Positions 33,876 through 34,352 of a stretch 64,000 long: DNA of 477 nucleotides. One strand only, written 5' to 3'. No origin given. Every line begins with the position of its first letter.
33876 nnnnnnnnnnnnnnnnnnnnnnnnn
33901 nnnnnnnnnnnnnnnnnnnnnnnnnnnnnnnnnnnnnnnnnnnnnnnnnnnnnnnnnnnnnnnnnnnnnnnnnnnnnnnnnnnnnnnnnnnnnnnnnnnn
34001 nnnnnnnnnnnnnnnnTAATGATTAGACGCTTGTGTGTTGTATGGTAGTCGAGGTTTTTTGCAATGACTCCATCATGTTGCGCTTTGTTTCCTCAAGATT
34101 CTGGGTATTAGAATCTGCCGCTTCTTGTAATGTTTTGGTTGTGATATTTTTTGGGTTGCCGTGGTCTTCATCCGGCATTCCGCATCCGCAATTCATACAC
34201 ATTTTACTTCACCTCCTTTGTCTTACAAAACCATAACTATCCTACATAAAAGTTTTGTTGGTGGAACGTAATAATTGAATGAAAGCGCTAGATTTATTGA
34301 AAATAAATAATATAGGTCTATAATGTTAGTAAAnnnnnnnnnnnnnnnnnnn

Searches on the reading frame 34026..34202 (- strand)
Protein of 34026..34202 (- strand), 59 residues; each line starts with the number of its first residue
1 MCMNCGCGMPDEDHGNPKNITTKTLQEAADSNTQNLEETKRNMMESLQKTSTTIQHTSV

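Call 58: search_protein_families(library=ncbifam, proteins=[window:34026-34202:-], max_evalue=0.01)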
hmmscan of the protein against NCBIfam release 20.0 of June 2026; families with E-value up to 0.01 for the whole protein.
seq(59 aa): 0 families

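Call 59: search_protein_families(library=pfam, proteins=[window:34026-34202:-], max_evalue=0.1)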
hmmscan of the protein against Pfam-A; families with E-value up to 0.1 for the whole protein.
seq(59 aa): 0 families

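Call 77: find_encoding_contigs(protein=window:34026-34202:-, flank=2500, max_places=3)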
Protein window:34026-34202:- (59 aa): 3 contigs read that carry it; 1 place shown.
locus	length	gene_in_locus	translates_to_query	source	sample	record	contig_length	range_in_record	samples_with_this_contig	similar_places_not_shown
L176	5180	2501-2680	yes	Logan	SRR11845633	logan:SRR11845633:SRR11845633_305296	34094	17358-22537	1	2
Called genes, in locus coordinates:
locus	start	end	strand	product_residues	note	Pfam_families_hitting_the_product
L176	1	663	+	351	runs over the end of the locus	PF01207:Dus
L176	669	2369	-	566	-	PF08014:MATCAP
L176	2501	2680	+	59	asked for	-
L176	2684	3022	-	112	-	PF04343:DUF488, PF22751:DUF488-N3a, PF22752:DUF488-N3i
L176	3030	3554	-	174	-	PF03703:bPH_2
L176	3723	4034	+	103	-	-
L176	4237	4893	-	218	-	PF05552:MS_channel_1st_1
